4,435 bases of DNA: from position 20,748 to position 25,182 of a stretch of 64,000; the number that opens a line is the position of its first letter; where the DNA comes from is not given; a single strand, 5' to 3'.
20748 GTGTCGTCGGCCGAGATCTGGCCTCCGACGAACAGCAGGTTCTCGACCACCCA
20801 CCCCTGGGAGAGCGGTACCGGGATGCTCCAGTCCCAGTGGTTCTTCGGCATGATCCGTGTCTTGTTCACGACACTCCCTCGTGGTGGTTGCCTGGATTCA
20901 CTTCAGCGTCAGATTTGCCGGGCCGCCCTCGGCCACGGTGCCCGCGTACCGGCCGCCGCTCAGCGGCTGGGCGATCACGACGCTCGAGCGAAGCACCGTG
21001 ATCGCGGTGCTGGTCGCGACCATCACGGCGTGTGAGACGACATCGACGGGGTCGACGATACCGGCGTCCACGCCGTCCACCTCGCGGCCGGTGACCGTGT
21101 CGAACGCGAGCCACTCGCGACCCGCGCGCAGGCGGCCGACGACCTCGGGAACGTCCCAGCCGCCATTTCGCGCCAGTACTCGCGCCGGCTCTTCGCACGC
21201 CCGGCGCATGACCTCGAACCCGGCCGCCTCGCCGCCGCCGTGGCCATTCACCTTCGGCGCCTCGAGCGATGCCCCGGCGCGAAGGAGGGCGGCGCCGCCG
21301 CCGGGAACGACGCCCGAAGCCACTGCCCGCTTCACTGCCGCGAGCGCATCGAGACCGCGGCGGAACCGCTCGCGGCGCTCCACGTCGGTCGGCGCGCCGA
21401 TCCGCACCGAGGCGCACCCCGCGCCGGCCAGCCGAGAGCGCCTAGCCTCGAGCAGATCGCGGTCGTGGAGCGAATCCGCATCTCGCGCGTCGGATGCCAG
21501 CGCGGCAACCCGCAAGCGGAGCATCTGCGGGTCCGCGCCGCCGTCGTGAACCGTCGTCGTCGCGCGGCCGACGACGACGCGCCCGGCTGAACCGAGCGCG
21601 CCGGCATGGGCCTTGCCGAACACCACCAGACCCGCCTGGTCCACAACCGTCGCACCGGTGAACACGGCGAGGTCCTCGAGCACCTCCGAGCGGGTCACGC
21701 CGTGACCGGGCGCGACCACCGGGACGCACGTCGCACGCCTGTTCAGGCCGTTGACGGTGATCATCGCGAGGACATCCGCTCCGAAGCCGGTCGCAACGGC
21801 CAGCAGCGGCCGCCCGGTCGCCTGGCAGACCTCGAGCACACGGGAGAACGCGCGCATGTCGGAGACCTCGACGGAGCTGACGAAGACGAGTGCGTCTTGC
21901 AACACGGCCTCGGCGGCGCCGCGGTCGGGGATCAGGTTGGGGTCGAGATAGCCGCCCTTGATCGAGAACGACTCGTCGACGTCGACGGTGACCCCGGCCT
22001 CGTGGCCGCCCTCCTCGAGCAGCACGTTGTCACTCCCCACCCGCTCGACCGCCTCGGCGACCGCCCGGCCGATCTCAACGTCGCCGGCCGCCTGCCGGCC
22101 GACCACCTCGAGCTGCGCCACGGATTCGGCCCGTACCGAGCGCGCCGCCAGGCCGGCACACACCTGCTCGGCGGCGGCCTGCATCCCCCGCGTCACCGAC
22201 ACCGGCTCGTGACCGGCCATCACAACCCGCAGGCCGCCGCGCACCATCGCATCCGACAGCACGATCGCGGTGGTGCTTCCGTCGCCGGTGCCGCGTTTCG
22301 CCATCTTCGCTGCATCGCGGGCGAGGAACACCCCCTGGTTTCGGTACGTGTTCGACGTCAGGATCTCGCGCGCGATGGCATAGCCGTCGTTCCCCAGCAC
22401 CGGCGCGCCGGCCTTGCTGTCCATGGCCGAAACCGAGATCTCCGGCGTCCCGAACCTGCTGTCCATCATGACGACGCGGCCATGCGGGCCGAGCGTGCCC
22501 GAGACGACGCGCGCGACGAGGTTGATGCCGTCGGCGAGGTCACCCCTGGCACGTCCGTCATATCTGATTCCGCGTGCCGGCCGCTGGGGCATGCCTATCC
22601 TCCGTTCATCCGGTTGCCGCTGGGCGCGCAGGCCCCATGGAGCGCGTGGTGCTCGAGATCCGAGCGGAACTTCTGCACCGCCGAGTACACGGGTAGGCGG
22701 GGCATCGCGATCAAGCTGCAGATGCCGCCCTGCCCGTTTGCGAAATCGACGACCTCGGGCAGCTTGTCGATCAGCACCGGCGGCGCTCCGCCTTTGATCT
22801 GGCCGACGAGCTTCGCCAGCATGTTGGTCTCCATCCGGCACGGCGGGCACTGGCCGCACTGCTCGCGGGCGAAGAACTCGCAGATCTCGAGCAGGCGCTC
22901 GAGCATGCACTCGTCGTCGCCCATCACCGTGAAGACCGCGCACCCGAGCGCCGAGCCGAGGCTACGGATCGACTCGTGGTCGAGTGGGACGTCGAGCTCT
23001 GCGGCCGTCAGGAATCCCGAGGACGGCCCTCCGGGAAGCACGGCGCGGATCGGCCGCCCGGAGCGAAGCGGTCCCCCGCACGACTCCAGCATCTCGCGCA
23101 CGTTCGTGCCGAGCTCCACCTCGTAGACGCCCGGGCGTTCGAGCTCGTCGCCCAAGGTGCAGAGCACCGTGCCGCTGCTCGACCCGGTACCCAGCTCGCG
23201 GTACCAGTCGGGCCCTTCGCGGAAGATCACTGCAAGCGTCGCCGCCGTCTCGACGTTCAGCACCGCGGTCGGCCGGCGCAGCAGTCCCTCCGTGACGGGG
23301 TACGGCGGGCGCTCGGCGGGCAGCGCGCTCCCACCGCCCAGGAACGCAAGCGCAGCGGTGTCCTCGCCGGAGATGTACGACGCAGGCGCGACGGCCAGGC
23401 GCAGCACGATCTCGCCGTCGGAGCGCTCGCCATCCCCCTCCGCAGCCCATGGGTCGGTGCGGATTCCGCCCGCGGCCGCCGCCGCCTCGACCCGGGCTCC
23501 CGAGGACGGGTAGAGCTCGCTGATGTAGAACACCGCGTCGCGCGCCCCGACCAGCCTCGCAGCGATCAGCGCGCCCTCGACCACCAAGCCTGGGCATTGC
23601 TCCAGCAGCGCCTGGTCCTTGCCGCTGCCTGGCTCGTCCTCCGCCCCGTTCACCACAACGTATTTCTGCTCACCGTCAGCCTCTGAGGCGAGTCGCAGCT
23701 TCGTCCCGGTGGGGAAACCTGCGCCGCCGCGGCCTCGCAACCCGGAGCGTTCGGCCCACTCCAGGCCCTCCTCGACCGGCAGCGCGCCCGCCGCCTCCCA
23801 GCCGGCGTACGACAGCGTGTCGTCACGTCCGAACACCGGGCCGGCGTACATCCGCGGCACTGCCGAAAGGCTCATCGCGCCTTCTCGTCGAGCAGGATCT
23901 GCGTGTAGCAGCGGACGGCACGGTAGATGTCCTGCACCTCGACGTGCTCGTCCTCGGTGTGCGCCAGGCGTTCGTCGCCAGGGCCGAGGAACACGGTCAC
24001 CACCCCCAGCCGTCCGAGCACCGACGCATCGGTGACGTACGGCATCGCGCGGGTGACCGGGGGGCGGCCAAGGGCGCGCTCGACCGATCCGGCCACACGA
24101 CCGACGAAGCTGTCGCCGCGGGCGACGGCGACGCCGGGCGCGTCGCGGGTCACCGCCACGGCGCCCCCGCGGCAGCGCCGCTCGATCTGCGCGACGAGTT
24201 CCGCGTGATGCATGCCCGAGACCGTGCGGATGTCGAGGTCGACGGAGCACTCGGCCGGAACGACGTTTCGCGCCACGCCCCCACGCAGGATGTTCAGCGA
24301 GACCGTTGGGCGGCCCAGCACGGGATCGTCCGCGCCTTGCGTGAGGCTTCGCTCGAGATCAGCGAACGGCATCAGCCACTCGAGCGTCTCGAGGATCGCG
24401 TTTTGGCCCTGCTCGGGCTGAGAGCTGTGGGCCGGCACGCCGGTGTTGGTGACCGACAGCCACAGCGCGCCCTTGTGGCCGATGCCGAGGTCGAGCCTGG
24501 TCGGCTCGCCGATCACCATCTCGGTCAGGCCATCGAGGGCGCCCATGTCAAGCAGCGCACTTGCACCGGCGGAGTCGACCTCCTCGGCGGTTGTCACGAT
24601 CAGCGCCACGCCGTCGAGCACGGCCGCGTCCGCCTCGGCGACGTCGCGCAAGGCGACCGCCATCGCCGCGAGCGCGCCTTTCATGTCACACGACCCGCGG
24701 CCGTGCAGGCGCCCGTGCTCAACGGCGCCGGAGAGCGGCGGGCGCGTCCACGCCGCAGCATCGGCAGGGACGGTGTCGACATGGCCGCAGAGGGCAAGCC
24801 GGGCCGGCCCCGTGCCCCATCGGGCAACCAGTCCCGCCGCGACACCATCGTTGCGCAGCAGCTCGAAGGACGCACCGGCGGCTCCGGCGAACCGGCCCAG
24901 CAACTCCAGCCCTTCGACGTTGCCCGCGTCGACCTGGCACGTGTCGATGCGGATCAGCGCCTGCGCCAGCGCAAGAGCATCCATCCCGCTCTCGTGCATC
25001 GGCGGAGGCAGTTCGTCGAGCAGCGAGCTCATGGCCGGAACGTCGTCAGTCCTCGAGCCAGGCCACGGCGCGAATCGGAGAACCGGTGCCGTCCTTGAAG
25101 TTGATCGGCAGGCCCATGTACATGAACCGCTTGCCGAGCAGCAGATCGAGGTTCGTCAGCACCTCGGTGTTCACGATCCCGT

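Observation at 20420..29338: Atypical soluble diiron monooxygenase operon with phenol-hydroxylase gene order, NuoE/NuoF-type redox partners, a GroEL-like gene and amidohydrolases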

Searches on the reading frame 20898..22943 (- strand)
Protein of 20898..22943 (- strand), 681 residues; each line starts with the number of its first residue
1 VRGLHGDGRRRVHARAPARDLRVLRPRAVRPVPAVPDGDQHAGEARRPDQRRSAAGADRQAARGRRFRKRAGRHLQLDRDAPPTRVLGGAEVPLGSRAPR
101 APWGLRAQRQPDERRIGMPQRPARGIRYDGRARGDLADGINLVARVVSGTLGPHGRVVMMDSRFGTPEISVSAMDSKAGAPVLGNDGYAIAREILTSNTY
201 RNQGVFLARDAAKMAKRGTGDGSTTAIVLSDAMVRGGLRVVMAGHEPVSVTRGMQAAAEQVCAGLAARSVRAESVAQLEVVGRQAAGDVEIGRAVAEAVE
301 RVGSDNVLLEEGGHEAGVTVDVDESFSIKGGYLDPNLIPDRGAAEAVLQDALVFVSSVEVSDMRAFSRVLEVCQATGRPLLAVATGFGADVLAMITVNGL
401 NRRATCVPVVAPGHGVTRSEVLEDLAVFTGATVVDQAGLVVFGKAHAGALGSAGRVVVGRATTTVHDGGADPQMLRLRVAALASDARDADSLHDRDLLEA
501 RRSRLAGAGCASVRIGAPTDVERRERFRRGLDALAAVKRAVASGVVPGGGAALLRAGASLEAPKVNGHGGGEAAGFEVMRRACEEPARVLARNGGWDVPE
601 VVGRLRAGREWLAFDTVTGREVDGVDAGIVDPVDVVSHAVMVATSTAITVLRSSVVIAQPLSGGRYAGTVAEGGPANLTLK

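Call 4: search_protein_families(library=pfam, proteins=[window:20898-22943:-], max_evalue=0.01)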
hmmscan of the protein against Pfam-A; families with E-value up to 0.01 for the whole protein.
window:20898-22943:- (681 aa): 1 family
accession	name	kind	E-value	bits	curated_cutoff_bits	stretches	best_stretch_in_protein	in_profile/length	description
PF00118.29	Cpn60_TCP1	-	1.2e-42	146.7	34.3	1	143-658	1-487/490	TCP-1/cpn60 chaperonin family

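Call 8: search_protein_families(library=ncbifam, proteins=[window:20898-22943:-], max_evalue=0.001)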
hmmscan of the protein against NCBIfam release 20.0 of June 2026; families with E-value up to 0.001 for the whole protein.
window:20898-22943:- (681 aa): 19 families
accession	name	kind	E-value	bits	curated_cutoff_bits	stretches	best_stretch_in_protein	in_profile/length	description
NF009487.0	PRK12849.1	subfamily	2.9e-118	395.5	352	1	124-659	3-522/543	chaperonin GroEL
NF000592.1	PRK00013.1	subfamily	8.5e-107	357.8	397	1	123-658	1-521/524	chaperonin GroEL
NF009488.0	PRK12850.1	subfamily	1.2e-106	357.4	475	1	123-661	3-525/544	chaperonin GroEL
TIGR02348.1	GroEL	equivalog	1.1e-104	350.9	582.1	1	124-659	2-522/526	chaperonin GroEL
NF009489.0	PRK12851.1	subfamily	1.5e-104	350.4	464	1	124-659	4-523/541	chaperonin GroEL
NF010704.0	PRK14104.1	subfamily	1e-77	261.6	1041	1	123-672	3-538/546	chaperonin GroEL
NF038369.1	GroEL3_Chlamy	exception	2.1e-48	165.3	600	1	182-657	42-506/506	variant chaperonin GroEL3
NF038370.1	GroEL2_Chlamy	exception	6.5e-36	124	600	1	182-658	46-520/533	variant chaperonin GroEL2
NF041083.2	thermosome_beta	equivalog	4.5e-14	52.3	400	1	531-658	387-518/520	thermosome subunit beta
TIGR02339.1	thermosome_arch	subfamily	1.1e-12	47.5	671.1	1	531-658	387-519/521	thermosome subunit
NF041082.2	thermosome_alpha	equivalog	1e-11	44.4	450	1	531-658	386-517/519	thermosome subunit alpha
TIGR02344.1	chap_CCT_gamma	equivalog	4.7e-11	41.9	553.45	1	526-656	384-519/526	T-complex protein 1 subunit gamma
TIGR02347.1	chap_CCT_zeta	equivalog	3.5e-10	39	587.15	1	532-656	394-522/531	T-complex protein 1 subunit zeta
TIGR02341.1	chap_CCT_beta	equivalog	7.4e-09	34.8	522.15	1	506-657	358-512/519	T-complex protein 1 subunit beta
TIGR02340.1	chap_CCT_alpha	equivalog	4.2e-08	32.4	800.2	1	519-657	377-527/536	T-complex protein 1 subunit alpha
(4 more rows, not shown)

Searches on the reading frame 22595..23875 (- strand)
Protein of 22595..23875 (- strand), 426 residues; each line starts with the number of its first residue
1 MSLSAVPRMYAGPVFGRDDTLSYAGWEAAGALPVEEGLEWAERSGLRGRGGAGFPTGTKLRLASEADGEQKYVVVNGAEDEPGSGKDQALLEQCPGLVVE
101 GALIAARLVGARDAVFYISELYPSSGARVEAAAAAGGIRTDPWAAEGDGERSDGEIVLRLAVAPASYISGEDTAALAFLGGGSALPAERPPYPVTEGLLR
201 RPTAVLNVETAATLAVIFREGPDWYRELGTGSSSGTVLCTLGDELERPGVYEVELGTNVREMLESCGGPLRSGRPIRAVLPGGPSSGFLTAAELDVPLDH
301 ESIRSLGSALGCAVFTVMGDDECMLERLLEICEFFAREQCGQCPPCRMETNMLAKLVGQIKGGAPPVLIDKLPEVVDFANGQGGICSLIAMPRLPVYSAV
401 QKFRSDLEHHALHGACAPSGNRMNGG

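Call 38: search_solved_structures(query=window:22595-23875:-, max_evalue=0.00001, show_alignments=1)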
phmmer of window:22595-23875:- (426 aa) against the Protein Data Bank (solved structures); distinct sequences matched with E-value up to 0.00001: 64 (the best 60 are shown).
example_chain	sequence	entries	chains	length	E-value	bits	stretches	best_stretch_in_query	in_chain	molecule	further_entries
7t2r_B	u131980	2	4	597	7.6e-71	242.4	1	31-416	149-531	NiFe hydrogenase subunit B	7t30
8e9g_F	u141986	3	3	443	1.5e-70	241.4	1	22-416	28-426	NADH-quinone oxidoreductase subunit F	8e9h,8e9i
9n5u_B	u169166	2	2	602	5.9e-66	226.3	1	27-416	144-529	NfnB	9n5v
9bov_B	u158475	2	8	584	4.5e-63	216.8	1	18-416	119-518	NADH dehydrogenase (Quinone)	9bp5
2fug_1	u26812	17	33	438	5.5e-63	216.5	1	23-404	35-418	NADH-quinone oxidoreductase chain 1 | NADH-QUINONE OXIDOREDUCTASE SUBUNIT 1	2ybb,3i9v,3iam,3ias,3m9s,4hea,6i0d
7q4w_B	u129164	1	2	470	1.1e-62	215.5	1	40-416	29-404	Iron hydrogenase HydB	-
7q4v_B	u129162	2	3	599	2.5e-62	214.4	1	40-416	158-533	Iron hydrogenase HydB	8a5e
6vw7_B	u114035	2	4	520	1.5e-61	211.8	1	22-407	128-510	NAD-dependent formate dehydrogenase beta subunit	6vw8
7p64_F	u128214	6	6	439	7.7e-61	209.4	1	29-408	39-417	NADH-quinone oxidoreductase subunit F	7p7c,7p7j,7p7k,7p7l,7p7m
7p61_F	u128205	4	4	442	7.9e-61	209.4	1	29-408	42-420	NADH-quinone oxidoreductase subunit F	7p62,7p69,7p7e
7awt_F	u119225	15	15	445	8.1e-61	209.4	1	29-408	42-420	NADH-quinone oxidoreductase subunit F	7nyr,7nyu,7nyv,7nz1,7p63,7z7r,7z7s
9q8i_F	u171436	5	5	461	9.2e-61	209.2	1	29-408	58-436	NADH-quinone oxidoreductase subunit F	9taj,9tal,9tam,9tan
7p5h_B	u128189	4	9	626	9.7e-61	209.1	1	28-420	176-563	Fe-hydrogenase, subunit beta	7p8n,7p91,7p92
7arc_F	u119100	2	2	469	1e-60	209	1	40-410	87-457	51 kDa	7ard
8qby_F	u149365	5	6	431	6.2e-60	206.5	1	39-409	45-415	NADH-quinone oxidoreductase subunit F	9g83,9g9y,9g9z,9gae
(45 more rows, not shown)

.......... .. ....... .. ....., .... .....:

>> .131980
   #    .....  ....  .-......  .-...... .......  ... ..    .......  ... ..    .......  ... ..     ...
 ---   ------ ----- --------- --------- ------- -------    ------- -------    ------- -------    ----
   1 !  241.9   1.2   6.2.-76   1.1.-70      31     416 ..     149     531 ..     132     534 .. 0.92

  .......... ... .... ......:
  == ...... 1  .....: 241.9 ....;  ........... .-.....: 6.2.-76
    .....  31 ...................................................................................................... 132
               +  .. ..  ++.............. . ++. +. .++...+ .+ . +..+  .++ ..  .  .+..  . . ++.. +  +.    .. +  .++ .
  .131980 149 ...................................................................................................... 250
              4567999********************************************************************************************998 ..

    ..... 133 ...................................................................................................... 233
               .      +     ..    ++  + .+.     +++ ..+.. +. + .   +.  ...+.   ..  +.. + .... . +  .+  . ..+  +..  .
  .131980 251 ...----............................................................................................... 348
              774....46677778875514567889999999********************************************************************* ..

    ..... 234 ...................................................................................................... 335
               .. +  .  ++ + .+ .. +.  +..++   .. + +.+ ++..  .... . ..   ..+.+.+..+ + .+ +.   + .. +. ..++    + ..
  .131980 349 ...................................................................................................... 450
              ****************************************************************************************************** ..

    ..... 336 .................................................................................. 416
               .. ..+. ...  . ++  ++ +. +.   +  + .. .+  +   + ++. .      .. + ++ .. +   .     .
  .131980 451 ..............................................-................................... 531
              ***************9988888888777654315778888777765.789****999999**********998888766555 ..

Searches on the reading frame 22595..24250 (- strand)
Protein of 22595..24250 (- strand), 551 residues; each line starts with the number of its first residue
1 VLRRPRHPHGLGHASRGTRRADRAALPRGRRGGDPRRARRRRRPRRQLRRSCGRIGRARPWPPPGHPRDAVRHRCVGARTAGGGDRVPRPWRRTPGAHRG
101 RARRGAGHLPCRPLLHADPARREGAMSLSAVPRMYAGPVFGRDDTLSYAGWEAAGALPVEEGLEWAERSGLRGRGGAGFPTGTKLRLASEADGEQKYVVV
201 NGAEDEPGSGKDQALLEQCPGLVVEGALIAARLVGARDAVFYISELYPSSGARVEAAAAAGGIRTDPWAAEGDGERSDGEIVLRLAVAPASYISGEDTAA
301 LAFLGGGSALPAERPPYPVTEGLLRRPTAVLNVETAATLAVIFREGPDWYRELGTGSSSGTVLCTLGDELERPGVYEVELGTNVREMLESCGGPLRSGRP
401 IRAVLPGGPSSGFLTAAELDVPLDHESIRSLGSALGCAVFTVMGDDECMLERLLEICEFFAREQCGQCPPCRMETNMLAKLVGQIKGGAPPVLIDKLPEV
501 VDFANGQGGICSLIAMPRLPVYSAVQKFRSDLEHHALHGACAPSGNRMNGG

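Call 4: search_protein_families(library=pfam, proteins=[window:22595-24250:-], max_evalue=0.01)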
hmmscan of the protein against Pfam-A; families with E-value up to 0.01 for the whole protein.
window:22595-24250:- (551 aa): 3 families
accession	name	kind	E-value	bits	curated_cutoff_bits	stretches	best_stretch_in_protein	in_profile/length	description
PF01512.22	Complex1_51K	-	3.4e-30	105.3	31.2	1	168-339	3-148/150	Nuo51 FMN-binding domain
PF10589.14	NADH_4Fe-4S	-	8.2e-13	48.5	23.5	1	454-535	4-85/85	NADH-ubiquinone oxidoreductase-F iron-sulfur binding region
PF10531.15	SLBB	-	1.7e-06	28.2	27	1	367-413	6-54/55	SLBB domain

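Call 8: search_protein_families(library=ncbifam, proteins=[window:22595-24250:-], max_evalue=0.001)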
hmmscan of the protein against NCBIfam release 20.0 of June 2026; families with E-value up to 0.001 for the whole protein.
window:22595-24250:- (551 aa): 6 families
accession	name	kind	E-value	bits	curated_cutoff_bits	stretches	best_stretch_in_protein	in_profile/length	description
TIGR01959.1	nuoF_fam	equivalog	4.7e-85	285.5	558.65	1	163-535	39-409/410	NADH-quinone oxidoreductase subunit NuoF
NF010120.0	PRK13596.1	equivalog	4.3e-68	229.8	389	1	166-535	47-416/433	NADH-quinone oxidoreductase subunit NuoF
NF008436.0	PRK11278.1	equivalog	1.3e-60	205.5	749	1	159-534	48-424/448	NADH-quinone oxidoreductase subunit NuoF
NF003454.1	PRK05035.1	equivalog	1.3e-14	53.6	345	1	154-423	118-345/556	electron transport complex subunit RsxC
TIGR01945.1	rnfC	subfamily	3.2e-14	52.3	245.95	1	164-245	126-205/435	RnfABCDGE type electron transport complex subunit C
TIGR04481.1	PR_assoc_PrdC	equivalog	1.1e-09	37.7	490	1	161-246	75-156/425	proline reductase-associated electron transfer protein PrdC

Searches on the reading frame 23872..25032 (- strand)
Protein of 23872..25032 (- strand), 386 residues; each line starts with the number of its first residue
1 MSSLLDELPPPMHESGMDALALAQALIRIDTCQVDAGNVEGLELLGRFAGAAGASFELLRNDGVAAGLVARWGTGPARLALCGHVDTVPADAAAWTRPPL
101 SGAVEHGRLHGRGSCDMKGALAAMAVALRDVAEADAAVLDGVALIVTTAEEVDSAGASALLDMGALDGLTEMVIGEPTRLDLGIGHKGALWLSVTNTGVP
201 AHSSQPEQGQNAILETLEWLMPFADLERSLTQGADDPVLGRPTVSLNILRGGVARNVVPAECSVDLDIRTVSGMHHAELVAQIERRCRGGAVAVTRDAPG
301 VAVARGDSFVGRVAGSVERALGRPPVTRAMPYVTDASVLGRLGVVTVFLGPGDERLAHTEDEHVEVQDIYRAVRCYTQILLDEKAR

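Call 4: search_protein_families(library=pfam, proteins=[window:23872-25032:-], max_evalue=0.01)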
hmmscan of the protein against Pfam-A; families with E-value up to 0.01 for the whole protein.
window:23872-25032:- (386 aa): 2 families
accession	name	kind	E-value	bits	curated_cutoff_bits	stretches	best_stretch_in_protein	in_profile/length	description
PF01546.33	Peptidase_M20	-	6e-35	121.5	24.6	1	80-381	1-205/206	Peptidase family M20/M25/M40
PF07687.19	M20_dimer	-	5.5e-19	68.5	21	1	184-288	1-100/107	Peptidase dimerisation domain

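Call 8: search_protein_families(library=ncbifam, proteins=[window:23872-25032:-], max_evalue=0.001)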
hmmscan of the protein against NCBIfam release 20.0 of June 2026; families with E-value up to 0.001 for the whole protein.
window:23872-25032:- (386 aa): 51 families (the best 25 are shown)
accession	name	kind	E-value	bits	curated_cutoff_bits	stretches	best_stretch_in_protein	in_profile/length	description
TIGR01892.1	AcOrn-deacetyl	equivalog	2.4e-58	197.9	297.7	1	25-374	5-359/365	acetylornithine deacetylase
NF006365.0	PRK08588.1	subfamily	1.1e-56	192.8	289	1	57-380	45-377/383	succinyl-diaminopimelate desuccinylase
NF005710.0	PRK07522.1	subfamily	5.4e-53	180.6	412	1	17-375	8-380/391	acetylornithine deacetylase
TIGR01910.1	DapE-ArgE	subfamily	1.2e-52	179.4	217.6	1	60-371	53-369/373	ArgE/DapE family deacylase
NF003474.0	PRK05111.1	equivalog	5.2e-48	163.9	460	1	28-379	22-376/383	acetylornithine deacetylase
NF009555.0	PRK13004.1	equivalog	3.9e-45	154.4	321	2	67-284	60-276/399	YgeY family selenium metabolism-linked hydrolase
NF006399.0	PRK08651.1-2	equivalog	4.1e-43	147.9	381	2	17-220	4-210/405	succinyl-diaminopimelate desuccinylase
TIGR01900.1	dapE-gram_pos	equivalog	1.7e-38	132.4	304.2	1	67-379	47-349/351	succinyl-diaminopimelate desuccinylase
NF009557.0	PRK13009.1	equivalog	2.4e-38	132.3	284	1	17-380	3-371/377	succinyl-diaminopimelate desuccinylase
NF006402.0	PRK08651.1-5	equivalog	2.5e-34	118.8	369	1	77-377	60-361/369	succinyl-diaminopimelate desuccinylase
NF006400.0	PRK08651.1-3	equivalog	2.6e-34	118.7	374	1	68-380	75-403/410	succinyl-diaminopimelate desuccinylase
TIGR03526.1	selenium_YgeY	hypoth_equivalog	2.2e-32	112.4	321.5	1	67-284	58-274/395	YgeY family selenium metabolism-linked hydrolase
NF003367.0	PRK04443.1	equivalog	7.7e-32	111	363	1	68-380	52-342/349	[LysW]-lysine hydrolase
NF001747.0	PRK00466.1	equivalog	1.5e-30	106.2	288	1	79-379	63-338/346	N-acetyl-lysine deacetylase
NF005306.0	PRK06837.1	subfamily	2.8e-29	102.2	376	1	63-287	85-312/427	ArgE/DapE family deacylase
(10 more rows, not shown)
